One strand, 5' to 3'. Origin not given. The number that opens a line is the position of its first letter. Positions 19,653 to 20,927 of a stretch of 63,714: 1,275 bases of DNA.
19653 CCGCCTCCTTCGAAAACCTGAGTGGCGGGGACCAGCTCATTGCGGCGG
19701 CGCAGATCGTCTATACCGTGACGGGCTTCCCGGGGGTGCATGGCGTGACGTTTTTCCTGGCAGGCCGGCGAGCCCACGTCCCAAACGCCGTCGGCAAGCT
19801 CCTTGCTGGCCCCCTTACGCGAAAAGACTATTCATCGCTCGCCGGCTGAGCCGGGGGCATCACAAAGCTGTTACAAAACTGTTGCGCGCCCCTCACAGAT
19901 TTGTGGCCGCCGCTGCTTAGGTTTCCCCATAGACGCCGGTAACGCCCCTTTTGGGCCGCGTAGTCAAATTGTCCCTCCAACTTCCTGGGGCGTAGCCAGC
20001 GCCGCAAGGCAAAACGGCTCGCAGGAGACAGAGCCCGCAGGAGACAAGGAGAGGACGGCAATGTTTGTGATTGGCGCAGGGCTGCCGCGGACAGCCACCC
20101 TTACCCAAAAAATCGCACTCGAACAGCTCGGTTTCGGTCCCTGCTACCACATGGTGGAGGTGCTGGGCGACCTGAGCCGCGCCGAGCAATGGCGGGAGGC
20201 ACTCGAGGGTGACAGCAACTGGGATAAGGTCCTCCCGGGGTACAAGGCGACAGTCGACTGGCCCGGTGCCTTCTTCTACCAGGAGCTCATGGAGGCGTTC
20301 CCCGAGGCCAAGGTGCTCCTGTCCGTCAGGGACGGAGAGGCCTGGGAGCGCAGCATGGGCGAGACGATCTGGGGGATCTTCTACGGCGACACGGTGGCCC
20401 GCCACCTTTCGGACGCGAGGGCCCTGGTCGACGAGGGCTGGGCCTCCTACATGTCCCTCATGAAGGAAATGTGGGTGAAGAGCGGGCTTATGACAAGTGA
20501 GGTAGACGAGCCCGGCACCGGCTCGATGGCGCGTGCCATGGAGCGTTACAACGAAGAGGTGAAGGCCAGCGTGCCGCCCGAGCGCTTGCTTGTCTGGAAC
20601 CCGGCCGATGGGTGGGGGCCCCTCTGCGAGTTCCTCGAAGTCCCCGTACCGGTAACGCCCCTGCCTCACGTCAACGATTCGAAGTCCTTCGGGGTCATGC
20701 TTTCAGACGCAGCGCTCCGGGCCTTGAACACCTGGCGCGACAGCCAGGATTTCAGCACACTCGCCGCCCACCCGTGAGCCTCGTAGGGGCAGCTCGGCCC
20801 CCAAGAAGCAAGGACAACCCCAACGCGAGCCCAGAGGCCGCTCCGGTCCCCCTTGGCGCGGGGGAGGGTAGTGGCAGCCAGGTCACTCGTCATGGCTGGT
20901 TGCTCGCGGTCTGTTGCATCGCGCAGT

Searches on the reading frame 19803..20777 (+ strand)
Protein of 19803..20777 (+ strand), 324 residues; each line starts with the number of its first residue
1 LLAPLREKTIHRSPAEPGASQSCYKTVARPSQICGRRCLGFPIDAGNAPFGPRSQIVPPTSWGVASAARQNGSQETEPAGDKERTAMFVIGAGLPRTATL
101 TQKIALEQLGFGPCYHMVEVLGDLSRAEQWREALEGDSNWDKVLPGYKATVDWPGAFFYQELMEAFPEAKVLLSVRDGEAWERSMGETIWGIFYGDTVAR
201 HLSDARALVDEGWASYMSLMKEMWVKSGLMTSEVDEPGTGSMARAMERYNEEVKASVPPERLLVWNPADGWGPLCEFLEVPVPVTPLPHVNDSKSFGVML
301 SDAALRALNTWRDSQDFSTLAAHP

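Call 3: search_protein_families(library=pfam, proteins=[window:19803-20777:+], max_evalue=0.01)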
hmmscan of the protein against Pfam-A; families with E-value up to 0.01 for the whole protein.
window:19803-20777:+ (324 aa): 1 family
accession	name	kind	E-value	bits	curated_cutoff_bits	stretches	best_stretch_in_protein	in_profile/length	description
PF17784.7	Sulfotransfer_4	-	3.4e-61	207.2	22.8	1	89-296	2-215/215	Sulfotransferase domain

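Call 4: search_protein_families(library=ncbifam, proteins=[window:19803-20777:+], max_evalue=0.01)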
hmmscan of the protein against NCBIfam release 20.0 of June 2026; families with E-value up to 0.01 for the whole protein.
window:19803-20777:+ (324 aa): 0 families
